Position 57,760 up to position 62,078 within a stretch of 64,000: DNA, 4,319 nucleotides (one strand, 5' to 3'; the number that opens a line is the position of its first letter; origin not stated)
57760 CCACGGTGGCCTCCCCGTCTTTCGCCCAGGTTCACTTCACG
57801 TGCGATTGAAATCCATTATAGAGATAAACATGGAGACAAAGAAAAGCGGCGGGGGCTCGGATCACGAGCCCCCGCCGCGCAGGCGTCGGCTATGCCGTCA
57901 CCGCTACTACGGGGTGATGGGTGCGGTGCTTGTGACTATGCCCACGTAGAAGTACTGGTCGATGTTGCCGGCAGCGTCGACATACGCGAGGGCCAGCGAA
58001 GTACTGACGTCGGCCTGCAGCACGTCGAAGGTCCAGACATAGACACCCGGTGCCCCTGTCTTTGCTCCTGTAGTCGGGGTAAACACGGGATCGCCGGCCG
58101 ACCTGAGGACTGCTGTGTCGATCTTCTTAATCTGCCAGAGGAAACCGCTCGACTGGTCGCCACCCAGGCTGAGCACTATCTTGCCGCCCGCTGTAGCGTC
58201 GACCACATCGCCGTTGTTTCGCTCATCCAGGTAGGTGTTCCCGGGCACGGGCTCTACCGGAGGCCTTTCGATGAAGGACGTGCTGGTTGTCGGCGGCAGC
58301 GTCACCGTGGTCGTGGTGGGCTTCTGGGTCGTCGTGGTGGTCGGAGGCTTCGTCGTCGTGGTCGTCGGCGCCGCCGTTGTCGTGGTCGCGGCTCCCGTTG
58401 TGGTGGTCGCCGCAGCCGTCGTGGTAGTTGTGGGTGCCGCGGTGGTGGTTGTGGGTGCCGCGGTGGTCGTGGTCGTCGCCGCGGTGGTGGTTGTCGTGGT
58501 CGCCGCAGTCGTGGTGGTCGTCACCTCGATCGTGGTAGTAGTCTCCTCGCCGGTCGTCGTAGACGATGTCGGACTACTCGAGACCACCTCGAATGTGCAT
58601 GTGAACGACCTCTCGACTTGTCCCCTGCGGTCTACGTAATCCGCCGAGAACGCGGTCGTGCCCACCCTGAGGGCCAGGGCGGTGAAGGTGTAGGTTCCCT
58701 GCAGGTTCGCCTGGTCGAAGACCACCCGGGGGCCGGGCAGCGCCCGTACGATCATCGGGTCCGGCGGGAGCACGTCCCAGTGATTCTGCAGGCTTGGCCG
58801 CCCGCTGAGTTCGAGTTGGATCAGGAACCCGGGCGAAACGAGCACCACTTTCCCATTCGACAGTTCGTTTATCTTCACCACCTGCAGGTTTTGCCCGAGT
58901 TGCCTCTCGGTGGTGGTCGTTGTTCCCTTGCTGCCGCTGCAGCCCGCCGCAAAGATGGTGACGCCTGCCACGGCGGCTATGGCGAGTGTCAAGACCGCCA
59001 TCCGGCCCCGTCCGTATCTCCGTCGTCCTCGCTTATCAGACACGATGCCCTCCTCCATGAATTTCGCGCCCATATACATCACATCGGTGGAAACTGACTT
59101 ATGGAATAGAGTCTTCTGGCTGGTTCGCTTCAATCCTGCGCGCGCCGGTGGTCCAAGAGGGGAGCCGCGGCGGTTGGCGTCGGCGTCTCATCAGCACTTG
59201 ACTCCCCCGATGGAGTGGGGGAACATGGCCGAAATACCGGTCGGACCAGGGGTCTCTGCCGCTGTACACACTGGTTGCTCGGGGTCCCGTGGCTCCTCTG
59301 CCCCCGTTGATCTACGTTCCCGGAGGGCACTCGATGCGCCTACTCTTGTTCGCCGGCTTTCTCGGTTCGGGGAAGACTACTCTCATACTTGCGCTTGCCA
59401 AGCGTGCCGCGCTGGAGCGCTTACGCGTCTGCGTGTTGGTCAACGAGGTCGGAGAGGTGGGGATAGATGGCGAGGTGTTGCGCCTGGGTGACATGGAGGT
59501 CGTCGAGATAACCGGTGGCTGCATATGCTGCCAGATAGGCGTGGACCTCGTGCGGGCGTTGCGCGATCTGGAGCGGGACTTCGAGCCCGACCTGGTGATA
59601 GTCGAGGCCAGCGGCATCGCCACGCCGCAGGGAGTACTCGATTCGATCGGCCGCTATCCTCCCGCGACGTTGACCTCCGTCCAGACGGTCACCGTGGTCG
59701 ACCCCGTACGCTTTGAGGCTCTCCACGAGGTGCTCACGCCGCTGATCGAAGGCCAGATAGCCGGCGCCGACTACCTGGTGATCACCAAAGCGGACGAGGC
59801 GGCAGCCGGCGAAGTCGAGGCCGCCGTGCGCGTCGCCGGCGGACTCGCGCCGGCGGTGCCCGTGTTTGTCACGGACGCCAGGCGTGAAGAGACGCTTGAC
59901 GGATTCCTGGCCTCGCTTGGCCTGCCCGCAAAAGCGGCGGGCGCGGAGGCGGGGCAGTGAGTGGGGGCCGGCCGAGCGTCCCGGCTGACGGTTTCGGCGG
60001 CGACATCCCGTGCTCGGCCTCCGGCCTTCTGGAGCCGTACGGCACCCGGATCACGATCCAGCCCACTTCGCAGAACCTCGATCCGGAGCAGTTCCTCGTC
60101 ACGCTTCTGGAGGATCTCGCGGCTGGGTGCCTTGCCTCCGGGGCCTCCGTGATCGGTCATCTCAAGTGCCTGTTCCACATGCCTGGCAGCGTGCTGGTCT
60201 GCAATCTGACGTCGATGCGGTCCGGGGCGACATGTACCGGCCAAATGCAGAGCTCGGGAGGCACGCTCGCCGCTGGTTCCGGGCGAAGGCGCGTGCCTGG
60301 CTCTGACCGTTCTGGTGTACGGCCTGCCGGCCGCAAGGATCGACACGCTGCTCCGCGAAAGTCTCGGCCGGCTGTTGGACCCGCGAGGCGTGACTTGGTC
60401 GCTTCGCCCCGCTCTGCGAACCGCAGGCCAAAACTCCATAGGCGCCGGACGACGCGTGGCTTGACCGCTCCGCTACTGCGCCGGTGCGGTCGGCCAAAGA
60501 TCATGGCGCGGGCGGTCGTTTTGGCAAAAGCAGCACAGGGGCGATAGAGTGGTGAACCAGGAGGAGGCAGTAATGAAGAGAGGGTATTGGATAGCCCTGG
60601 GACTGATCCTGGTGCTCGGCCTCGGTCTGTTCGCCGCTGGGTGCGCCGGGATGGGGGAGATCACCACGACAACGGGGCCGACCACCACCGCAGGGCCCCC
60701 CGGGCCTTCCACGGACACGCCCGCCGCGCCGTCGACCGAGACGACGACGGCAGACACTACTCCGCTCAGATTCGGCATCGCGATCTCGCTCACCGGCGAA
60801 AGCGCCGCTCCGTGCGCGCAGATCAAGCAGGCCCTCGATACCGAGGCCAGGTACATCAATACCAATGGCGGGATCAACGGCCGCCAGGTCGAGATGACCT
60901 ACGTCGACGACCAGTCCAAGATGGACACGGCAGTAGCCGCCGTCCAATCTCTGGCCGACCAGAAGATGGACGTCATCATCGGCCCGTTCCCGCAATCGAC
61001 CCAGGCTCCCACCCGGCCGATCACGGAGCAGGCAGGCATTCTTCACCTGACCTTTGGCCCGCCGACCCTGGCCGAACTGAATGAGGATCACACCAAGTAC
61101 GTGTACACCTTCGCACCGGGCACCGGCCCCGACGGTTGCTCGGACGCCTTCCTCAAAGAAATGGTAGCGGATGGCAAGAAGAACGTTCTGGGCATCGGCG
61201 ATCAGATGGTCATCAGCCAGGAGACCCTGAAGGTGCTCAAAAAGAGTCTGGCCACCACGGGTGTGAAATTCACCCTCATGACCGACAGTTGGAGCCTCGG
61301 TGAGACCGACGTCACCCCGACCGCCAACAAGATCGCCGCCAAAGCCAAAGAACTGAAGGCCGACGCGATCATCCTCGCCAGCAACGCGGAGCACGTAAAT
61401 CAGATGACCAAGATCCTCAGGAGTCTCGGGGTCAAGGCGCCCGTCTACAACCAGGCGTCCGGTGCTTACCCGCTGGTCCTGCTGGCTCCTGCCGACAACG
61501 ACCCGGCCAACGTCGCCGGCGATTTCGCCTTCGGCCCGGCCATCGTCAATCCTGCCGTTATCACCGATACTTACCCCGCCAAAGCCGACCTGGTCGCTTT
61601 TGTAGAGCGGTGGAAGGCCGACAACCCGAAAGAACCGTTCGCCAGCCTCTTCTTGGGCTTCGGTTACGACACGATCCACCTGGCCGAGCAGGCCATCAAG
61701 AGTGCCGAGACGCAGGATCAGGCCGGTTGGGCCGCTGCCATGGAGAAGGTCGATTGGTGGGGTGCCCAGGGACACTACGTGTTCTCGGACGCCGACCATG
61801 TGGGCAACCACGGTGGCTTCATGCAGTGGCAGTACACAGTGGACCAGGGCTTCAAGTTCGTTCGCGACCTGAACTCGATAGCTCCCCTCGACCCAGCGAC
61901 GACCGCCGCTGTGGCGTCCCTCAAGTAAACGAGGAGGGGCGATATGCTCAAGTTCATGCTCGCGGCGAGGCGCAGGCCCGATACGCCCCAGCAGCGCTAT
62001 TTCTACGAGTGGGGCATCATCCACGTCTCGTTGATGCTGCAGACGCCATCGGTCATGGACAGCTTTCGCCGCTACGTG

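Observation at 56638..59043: Tandem lipoproteins each displaying two chagasin-like domains on a mucin-like stalk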

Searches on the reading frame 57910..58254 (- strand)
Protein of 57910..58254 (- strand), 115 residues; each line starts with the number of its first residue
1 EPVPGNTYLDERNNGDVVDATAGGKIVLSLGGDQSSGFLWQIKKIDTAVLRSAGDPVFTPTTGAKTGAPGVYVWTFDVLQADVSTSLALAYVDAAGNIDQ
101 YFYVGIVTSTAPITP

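Call 11: find_homologous_proteins(query=window:57910-58254:-)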
Query window:57910-58254:- (115 aa): 6 proteins with E <= 0.001 among 30 candidates.
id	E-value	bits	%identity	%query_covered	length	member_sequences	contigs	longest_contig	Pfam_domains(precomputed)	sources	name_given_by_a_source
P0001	3.7e-45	171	72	98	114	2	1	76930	PF09394.17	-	-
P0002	5.1e-45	170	66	98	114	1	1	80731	PF09394.17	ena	-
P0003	2.3e-44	168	70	100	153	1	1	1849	PF09394.17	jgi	jgi:predicted secreted protein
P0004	1.1e-40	156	63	100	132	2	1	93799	PF09394.17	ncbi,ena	-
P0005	1.6e-40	156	69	93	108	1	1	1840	PF09394.17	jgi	jgi:predicted secreted protein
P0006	5.3e-39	151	67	93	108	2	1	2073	PF09394.17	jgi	jgi:predicted secreted protein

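Call 13: find_encoding_contigs(protein=P0004, flank=8000, max_places=4)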
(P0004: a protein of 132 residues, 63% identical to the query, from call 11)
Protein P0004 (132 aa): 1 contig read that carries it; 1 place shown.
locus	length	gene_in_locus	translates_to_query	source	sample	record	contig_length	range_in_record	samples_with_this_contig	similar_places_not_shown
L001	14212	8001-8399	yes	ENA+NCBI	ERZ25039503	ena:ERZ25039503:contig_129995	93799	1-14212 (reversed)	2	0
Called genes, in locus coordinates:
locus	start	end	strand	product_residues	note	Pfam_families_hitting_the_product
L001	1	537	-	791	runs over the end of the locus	PF02737:3HCDH_N, PF00725:3HCDH (weak), PF00378:ECH_1, PF16113:ECH_2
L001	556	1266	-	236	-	PF00440:TetR_N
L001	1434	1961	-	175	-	PF13577:SnoaL_4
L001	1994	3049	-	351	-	PF08240:ADH_N, PF16912:Glu_dehyd_C (weak), PF00107:ADH_zinc_N, PF13602:ADH_zinc_N_2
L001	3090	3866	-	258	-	PF00106:adh_short, PF01370:Epimerase (weak), PF08659:KR, PF13561:adh_short_C2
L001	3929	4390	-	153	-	PF08240:ADH_N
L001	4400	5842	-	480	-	-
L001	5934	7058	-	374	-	PF02492:cobW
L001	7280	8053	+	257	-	-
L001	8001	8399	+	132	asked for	PF09394:Inhibitor_I42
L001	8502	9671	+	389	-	PF09394:Inhibitor_I42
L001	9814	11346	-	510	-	PF00672:HAMP, PF00512:HisKA, PF02518:HATPase_c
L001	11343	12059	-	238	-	PF00072:Response_reg, PF00486:Trans_reg_C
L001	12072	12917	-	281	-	PF13670:PepSY_2 (faint)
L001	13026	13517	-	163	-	-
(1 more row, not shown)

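Call 14: find_encoding_contigs(protein=P0002, flank=8000, max_places=4)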
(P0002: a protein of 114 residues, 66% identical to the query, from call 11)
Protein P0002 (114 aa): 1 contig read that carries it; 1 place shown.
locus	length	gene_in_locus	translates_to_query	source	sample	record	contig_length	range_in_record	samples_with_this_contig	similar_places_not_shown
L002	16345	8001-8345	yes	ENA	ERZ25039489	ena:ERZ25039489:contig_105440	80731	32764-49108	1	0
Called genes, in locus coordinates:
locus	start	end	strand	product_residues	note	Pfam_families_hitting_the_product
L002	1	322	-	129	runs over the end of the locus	-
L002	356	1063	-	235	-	-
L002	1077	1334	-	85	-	-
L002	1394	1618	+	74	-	-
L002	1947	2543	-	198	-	-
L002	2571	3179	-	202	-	PF00115:COX1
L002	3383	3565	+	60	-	-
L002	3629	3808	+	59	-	-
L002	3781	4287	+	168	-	-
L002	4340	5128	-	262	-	PF13365:Trypsin_2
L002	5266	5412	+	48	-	-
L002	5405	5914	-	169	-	-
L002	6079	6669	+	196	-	-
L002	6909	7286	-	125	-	-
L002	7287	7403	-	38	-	-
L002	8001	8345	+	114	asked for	PF09394:Inhibitor_I42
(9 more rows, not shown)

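Call 38: search_solved_structures(query=A2, max_evalue=1, show_alignments=2)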
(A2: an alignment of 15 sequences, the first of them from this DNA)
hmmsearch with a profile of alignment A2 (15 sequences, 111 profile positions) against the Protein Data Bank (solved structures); distinct sequences matched with E-value up to 1: 11.
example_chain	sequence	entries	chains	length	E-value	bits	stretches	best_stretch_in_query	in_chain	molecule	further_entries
2wgn_B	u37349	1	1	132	3.9e-12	49.1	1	4-89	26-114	INHIBITOR OF CYSTEINE PEPTIDASE COMPND 3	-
2c34_A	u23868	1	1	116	0.00032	23.6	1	6-89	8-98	INHIBITOR OF CYSTEINE PEPTIDASES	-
2fo8_A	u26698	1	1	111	0.00095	22.1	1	6-89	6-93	Chagasin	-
2nnr_A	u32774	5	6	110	0.001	22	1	6-89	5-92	Chagasin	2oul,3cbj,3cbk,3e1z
2nqd_A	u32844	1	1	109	0.001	22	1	7-89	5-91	Chagasin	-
2h7w_A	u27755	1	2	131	0.0015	21.4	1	6-90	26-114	Chagasin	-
3m86_A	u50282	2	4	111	0.0046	19.9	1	5-89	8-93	Amoebiasin-2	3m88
2cio_B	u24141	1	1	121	0.016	18.1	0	8-37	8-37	INHIBITOR OF CYSTEINE PEPTIDASE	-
6cjz_A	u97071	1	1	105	0.24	14.4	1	5-89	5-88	Amoebiasin-1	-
5swk_C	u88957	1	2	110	0.44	13.5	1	5-52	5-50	De novo protein based on the inhibitor Amoebiasin-1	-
5cwf_A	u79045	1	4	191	0.67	12.9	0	16-51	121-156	Designed helical repeat protein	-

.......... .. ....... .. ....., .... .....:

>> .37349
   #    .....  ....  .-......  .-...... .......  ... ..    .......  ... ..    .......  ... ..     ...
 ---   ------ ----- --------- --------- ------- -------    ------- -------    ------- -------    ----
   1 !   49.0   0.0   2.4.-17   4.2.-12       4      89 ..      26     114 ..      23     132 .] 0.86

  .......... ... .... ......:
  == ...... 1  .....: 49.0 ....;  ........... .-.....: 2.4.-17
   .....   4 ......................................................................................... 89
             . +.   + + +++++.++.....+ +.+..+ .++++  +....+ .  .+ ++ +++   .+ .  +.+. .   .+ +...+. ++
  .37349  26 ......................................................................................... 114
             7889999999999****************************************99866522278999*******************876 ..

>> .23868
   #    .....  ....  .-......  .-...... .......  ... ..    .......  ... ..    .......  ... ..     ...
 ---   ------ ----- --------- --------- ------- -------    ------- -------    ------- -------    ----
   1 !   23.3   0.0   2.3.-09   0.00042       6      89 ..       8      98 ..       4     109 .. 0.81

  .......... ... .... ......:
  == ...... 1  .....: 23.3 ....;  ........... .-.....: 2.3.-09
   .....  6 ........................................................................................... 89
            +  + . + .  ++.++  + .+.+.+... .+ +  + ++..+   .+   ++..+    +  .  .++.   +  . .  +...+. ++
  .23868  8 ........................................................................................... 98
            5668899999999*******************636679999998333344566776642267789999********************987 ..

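Call 41: find_related_loci(query=A3, collection=genome_contigs, flank=8000)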
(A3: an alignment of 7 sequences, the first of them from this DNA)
Query A3 (112 aa) in genome_contigs; peptide patterns used: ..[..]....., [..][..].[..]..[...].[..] (x = any residue, [..] = any of these).
86 stretches matched a pattern; 4 encode a relative of the query (tblastn E <= 1e-3); 4 distinct loci.
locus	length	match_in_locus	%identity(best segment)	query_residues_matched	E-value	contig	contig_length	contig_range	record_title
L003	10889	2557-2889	66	1-112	1e-46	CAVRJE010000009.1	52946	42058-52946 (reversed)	MAG: uncultured Actinomycetota bacterium isolate MFD05942.bin.2.329 genome assembly, contig: contig_19406, whole genome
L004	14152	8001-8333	64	1-112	2e-46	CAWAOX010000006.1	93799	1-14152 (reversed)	MAG: uncultured Actinomycetota bacterium isolate MFD02979.bin.1.129 genome assembly, contig: contig_129995, whole genome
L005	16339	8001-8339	58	1-112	2e-41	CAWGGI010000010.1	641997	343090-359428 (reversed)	MAG: uncultured Actinomycetota bacterium isolate MFD02979.bin.2.61 genome assembly, contig: contig_89230, whole genome s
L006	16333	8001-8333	58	1-112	3e-40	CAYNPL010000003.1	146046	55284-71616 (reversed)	MAG TPA_asm: uncultured Gaiellales bacterium isolate binchicken_co274_173 genome assembly, contig: NODE_212_length_14604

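Call 79: search_protein_families(library=pfam, proteins=[window:57910-58245:-], max_evalue=1)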
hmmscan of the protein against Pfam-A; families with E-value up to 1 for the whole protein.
seq(112 aa): 1 family
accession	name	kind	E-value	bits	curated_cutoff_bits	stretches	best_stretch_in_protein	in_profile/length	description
PF09394.16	Inhibitor_I42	-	1e-08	35.8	27.2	1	18-88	3-73/91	Chagasin family peptidase inhibitor I42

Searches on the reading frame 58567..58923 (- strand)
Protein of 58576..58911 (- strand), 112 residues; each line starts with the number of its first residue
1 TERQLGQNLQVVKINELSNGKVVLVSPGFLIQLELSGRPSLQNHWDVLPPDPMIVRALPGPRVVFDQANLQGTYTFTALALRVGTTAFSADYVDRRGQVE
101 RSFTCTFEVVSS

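Call 17: find_homologous_proteins(query=window:58576-58911:-)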
Query seq(112 aa) (112 aa): 1 proteins with E <= 0.001 among 6 candidates.
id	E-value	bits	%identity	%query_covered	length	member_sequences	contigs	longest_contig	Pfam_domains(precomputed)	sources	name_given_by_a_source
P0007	1.8e-45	171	76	90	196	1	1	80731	-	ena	-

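Call 63: predict_structure(alignment_id=A6)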
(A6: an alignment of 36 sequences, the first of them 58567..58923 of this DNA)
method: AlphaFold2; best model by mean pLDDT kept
length: 119 residues; sequences in the alignment: 36
mean_pLDDT: 87.8   pTM: 0.76
mean pLDDT of the five models: 87.8, 87.0, 86.0, 85.9, 85.8
residues with pLDDT >= 90: 89; 70-90: 15; 50-70: 4; < 50: 11
segments of 3 or more residues with pLDDT < 50: 1-8
pLDDT, mean of each block of 10 residues (from residue 1): 40 83 95 95 93 97 91 88 97 97 97 80
secondary structure, 60 per line:
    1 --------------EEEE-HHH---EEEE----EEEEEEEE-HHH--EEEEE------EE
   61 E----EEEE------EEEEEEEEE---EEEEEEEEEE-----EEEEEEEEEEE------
elements in order: E15-18 E26-29 E34-41 E48-52 E59-61 E66-69 E76-84 E88-97 E103-113

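Call 66: fold_search(model_id=the predicted structure, library=pdb)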
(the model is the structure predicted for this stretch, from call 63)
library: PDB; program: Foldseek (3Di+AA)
matches with E <= 10: 1694; with E <= 0.001: 11
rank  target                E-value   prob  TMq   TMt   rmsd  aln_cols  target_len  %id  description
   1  3m86_B                2.8e-07  1.00  0.70  0.79   3.4       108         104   18  Crystal structure of the cysteine protease inhibitor, EhICP2, from Entamoeba histolytica (released 2011-02-02)
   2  3m88_A                4.6e-07  1.00  0.73  0.78   3.2       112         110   15  Crystal structure of the cysteine protease inhibitor, EhICP2, from Entamoeba histolytica (released 2011-02-02)
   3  3m86_A                5.2e-07  1.00  0.75  0.80   2.9       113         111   18  Crystal structure of the cysteine protease inhibitor, EhICP2, from Entamoeba histolytica (released 2011-02-02)
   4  3m88_B                5.2e-07  1.00  0.72  0.82   3.2       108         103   18  Crystal structure of the cysteine protease inhibitor, EhICP2, from Entamoeba histolytica (released 2011-02-02)
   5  6cjz_MODEL_1_A        1.5e-06  1.00  0.66  0.74   3.2       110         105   17  Solution Structure of Amebosin (released 2019-02-06)
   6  2nnr_A                2.2e-06  1.00  0.71  0.76   2.7       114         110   18  Crystal structure of chagasin, cysteine protease inhibitor from Trypanosoma cruzi (released 2007-07-24)
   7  2h7w_A                5.0e-06  1.00  0.70  0.77   2.2       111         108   17  Crystal structure of Chagasin, the endogenous cysteine-protease inhibitor from Trypanosoma cruzi (released 2006-10-10)
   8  2h7w_B                7.8e-06  1.00  0.69  0.76   2.3       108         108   18  Crystal structure of Chagasin, the endogenous cysteine-protease inhibitor from Trypanosoma cruzi (released 2006-10-10)
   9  2oul_B                9.7e-06  1.00  0.69  0.76   2.3       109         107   17  The Structure of Chagasin in Complex with a Cysteine Protease Clarifies the Binding Mode and Evolution of a New Inhibi (released 2008-02-26)
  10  2nqd_A                2.0e-05  1.00  0.69  0.75   2.5       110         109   19  Crystal structure of cysteine protease inhibitor, chagasin, in complex with human cathepsin L (released 2007-07-24)
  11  3pnr_B                9.6e-04  1.00  0.49  0.46  10.4       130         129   12  Structure of PbICP-C in complex with falcipain-2 (released 2011-07-27)
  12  7eeb_E                2.2e-03  1.00  0.51  0.08   4.1       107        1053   15  Structure of the CatSpermasome (released 2021-07-28)
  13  5swk_D                2.4e-03  1.00  0.57  0.66   2.1        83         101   18  Crystal structure of p53 epitope-scaffold based on a inhibitor of cysteine proteases in complex with human MDM2 (released 2017-10-18)
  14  5swk_C                3.2e-03  1.00  0.57  0.67   1.9        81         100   18  Crystal structure of p53 epitope-scaffold based on a inhibitor of cysteine proteases in complex with human MDM2 (released 2017-10-18)
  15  9ubw_E                5.0e-03  1.00  0.49  0.07   4.0       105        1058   17  The atomic coordinates of the mouse CatSper dimer (released 2025-12-31)
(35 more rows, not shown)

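Call 79: search_protein_families(library=pfam, proteins=[window:58576-58908:-], max_evalue=1)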
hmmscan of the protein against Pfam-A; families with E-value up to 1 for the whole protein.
seq(111 aa): 1 family
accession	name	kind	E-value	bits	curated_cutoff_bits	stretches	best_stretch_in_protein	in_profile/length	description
PF09394.16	Inhibitor_I42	-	0.00068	20.3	27.2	1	27-105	5-90/91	Chagasin family peptidase inhibitor I42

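Call 84: search_solved_structures(query=A7, max_evalue=10, show_alignments=4)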
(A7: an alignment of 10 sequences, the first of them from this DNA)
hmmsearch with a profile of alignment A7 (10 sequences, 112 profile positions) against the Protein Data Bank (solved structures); distinct sequences matched with E-value up to 10: 14.
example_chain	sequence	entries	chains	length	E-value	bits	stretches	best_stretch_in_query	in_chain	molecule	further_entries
2wgn_B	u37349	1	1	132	8.8e-07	31.7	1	9-109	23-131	INHIBITOR OF CYSTEINE PEPTIDASE COMPND 3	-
2fo8_A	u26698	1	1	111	0.00018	24.2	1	13-95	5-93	Chagasin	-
2nnr_A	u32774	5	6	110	0.00019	24.2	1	13-95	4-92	Chagasin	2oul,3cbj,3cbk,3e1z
2nqd_A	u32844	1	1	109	0.00019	24.1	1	13-95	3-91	Chagasin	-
2h7w_A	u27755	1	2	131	0.00032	23.4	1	13-93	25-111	Chagasin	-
3m86_A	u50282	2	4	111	0.00036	23.3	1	8-52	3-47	Amoebiasin-2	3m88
5swk_C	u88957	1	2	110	0.0016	21.2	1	12-50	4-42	De novo protein based on the inhibitor Amoebiasin-1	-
6cjz_A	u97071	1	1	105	0.0032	20.2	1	12-52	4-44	Amoebiasin-1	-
2cio_B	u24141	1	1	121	0.044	16.5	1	15-45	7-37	INHIBITOR OF CYSTEINE PEPTIDASE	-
2c34_A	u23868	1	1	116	0.084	15.6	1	17-46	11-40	INHIBITOR OF CYSTEINE PEPTIDASES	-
3pnr_B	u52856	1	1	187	0.091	15.5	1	8-48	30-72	PbICP-C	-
8zdh_A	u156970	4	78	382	0.17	14.7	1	67-109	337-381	Major Capsid Protein (gp8)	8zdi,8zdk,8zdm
4fas_D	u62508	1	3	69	0.22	14.3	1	10-46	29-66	NE1300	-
6m0p_B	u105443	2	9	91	0.37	13.5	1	10-46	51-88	Uncharacterized protein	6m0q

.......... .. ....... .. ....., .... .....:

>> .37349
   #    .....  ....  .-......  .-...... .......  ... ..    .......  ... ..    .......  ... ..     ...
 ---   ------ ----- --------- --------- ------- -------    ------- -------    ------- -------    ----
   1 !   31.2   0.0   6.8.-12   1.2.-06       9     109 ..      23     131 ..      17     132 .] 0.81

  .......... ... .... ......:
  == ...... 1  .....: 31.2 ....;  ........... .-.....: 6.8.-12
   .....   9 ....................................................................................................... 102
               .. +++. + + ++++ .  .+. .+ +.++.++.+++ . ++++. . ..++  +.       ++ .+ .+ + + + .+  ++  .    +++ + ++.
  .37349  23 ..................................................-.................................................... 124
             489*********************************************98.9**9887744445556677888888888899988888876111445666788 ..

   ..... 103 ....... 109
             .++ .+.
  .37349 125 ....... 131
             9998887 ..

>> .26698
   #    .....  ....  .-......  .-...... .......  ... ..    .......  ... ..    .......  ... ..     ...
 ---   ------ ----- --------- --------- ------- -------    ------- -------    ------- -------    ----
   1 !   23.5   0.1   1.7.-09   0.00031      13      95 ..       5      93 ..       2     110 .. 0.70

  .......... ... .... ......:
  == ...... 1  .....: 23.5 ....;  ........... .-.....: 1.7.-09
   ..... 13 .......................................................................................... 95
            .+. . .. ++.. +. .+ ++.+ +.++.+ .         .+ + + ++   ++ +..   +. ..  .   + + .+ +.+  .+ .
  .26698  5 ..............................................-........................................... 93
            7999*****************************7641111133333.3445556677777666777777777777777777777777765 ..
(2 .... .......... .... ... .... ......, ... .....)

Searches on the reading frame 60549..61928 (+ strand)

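Call 61: search_protein_families(library=pfam, proteins=[window:60549-61928:+], max_evalue=0.0001)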
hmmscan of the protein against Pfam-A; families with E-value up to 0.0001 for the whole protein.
window:60549-61928:+ (459 aa): 3 families
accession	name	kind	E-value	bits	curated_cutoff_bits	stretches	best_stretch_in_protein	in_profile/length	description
PF13458.12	Peripla_BP_6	-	4.2e-42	145.5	31.7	1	72-424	1-334/343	Periplasmic binding protein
PF13433.12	Peripla_BP_5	-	4.7e-17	62.6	27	1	74-411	2-319/363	Periplasmic binding protein domain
PF01094.35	ANF_receptor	-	3e-09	36.8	25.4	1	93-415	3-336/353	Receptor family ligand binding region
